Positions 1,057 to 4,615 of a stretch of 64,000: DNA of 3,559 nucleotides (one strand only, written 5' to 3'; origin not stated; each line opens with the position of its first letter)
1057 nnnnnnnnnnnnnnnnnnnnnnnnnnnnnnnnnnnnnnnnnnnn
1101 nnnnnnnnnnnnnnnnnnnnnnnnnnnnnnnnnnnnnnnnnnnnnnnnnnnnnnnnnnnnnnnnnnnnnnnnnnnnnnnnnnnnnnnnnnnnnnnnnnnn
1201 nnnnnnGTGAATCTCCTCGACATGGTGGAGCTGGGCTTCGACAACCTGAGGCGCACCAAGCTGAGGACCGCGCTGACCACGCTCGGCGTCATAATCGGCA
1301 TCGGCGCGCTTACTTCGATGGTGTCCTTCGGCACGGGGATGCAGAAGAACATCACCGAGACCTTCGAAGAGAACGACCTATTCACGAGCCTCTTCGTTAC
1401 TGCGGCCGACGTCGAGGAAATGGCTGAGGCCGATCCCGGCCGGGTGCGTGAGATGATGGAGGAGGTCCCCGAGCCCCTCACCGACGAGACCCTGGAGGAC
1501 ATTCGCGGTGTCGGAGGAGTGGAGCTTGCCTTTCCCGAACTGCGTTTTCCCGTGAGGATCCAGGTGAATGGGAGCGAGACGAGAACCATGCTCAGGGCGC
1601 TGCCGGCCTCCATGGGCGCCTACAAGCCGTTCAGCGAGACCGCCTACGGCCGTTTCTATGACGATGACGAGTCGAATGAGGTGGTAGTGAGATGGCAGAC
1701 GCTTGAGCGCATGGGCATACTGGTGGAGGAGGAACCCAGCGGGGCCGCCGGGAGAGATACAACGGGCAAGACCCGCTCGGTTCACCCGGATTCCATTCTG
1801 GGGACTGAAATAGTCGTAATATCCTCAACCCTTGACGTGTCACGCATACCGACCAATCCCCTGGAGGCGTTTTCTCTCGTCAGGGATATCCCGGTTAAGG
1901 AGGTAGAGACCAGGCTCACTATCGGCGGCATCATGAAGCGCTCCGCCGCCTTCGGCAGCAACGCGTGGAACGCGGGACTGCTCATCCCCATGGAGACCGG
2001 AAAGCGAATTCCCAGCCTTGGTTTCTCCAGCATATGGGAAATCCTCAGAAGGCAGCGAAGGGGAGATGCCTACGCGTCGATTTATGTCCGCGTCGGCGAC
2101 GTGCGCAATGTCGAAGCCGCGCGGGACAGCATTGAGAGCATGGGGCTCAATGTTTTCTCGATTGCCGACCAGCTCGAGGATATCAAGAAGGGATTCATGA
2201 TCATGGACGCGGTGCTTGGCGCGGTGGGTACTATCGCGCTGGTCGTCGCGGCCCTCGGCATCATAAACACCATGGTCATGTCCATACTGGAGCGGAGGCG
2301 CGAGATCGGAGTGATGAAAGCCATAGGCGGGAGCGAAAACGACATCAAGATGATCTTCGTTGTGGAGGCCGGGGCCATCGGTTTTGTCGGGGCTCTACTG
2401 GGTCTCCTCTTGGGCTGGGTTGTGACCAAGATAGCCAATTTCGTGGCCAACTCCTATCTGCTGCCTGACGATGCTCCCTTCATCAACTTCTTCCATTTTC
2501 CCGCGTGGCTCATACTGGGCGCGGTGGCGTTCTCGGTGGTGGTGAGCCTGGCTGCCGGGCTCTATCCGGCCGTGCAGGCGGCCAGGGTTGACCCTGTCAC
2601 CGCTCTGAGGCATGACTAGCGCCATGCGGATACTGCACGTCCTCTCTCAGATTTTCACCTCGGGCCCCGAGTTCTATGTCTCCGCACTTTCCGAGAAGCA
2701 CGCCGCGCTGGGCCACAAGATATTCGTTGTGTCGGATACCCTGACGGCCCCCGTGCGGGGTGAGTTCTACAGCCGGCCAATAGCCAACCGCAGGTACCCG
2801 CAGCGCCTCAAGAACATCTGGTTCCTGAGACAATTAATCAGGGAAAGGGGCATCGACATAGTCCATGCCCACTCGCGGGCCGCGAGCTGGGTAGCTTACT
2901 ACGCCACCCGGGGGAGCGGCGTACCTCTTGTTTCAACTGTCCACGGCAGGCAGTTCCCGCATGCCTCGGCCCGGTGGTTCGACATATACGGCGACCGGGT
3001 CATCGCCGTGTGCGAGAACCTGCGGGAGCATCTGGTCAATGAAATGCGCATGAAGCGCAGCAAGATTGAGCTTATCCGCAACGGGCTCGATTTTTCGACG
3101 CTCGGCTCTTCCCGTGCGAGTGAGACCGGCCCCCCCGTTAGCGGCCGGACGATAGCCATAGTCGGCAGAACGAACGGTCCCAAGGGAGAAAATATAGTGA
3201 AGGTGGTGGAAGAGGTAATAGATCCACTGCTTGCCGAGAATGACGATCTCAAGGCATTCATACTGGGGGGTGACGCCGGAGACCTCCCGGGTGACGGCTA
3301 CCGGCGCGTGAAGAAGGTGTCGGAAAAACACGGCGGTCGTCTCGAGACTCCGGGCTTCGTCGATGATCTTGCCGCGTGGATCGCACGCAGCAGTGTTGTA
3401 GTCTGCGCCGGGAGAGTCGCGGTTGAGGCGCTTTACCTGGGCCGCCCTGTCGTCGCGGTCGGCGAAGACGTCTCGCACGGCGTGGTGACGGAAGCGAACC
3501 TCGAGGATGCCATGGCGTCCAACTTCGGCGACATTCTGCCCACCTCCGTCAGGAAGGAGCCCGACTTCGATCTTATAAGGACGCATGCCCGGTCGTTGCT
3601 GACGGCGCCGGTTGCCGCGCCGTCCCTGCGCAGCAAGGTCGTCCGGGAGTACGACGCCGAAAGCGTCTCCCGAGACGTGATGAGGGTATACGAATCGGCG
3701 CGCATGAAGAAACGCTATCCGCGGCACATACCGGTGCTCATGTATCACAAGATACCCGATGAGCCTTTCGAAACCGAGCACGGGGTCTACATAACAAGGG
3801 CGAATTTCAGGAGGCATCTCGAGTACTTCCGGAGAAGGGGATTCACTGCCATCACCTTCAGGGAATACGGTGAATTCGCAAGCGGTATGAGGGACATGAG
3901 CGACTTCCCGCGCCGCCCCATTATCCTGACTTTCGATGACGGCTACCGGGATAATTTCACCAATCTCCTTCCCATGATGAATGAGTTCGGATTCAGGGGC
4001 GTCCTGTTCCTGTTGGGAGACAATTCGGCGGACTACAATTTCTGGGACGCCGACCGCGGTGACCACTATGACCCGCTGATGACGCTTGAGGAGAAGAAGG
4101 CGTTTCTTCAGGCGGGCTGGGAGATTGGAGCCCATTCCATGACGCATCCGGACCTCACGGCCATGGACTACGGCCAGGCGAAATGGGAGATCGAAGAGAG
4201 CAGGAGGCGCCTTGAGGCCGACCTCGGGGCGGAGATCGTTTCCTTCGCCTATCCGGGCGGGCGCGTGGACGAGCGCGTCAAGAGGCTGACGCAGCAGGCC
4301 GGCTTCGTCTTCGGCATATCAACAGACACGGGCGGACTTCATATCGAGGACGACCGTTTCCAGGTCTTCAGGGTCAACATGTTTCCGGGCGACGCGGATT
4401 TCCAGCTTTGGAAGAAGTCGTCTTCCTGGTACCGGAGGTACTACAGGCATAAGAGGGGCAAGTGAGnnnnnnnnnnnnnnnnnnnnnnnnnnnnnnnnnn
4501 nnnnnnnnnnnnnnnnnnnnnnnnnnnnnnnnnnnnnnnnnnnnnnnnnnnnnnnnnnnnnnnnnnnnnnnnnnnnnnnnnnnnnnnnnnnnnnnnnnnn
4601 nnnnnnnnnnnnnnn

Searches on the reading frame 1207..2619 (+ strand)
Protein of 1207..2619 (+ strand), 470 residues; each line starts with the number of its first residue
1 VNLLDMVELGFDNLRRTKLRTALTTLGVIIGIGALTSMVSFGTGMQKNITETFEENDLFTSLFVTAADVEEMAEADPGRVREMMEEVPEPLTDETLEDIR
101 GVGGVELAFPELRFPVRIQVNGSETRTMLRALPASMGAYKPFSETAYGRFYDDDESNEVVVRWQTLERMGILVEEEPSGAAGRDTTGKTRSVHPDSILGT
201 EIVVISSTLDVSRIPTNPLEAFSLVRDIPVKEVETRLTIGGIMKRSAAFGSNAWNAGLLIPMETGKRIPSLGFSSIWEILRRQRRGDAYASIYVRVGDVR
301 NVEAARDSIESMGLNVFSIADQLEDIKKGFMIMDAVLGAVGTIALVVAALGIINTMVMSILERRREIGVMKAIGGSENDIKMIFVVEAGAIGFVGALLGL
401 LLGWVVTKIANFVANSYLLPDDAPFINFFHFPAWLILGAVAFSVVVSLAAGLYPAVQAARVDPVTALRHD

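Call 71: search_protein_families(library=pfam, proteins=[window:1207-2619:+], max_evalue=0.000001)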
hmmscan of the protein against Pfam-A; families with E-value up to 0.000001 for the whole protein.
window:1207-2619:+ (470 aa): 2 families
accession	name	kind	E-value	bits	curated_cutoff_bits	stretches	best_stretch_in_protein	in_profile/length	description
PF02687.27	FtsX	-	4.9e-21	75.5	25.5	1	340-463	3-120/120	FtsX-like permease C-terminal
PF12704.14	MacB_PCD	-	2.1e-18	67.8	27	1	21-311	1-206/207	MacB-like periplasmic core domain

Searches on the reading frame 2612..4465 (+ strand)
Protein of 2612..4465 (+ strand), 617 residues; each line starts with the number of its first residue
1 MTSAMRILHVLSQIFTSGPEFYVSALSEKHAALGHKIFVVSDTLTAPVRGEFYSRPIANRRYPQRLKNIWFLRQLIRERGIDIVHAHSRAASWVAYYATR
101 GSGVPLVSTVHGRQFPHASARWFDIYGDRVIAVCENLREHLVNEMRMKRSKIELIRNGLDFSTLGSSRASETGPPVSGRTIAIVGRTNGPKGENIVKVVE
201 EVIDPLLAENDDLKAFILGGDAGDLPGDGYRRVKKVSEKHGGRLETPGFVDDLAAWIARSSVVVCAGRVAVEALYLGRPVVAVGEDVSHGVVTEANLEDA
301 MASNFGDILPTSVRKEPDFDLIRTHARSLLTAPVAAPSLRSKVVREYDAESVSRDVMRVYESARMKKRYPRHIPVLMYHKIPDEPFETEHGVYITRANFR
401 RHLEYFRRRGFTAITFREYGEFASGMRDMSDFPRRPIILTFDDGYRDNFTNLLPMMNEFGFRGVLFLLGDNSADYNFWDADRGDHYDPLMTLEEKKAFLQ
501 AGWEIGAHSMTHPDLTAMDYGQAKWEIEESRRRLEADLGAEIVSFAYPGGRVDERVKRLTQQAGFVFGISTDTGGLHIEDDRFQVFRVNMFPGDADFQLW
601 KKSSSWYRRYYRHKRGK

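Call 71: search_protein_families(library=pfam, proteins=[window:2612-4465:+], max_evalue=0.000001)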
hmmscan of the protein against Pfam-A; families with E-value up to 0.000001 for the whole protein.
window:2612-4465:+ (617 aa): 4 families
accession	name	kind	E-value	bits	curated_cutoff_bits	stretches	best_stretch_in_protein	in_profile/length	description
PF13439.12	Glyco_transf_4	-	4.3e-27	95.6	28.5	1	17-161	2-168/170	Glycosyltransferase Family 4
PF01522.26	Polysacc_deac_1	-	7.3e-25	87.8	23.1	1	432-566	4-122/124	Polysaccharide deacetylase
PF13579.12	Glyco_trans_4_4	-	3.1e-15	57.3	29.7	1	18-158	2-158/158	Glycosyl transferase 4-like domain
PF13692.12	Glyco_trans_1_4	-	3e-07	31.2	27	1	179-284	2-107/142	Glycosyl transferases group 1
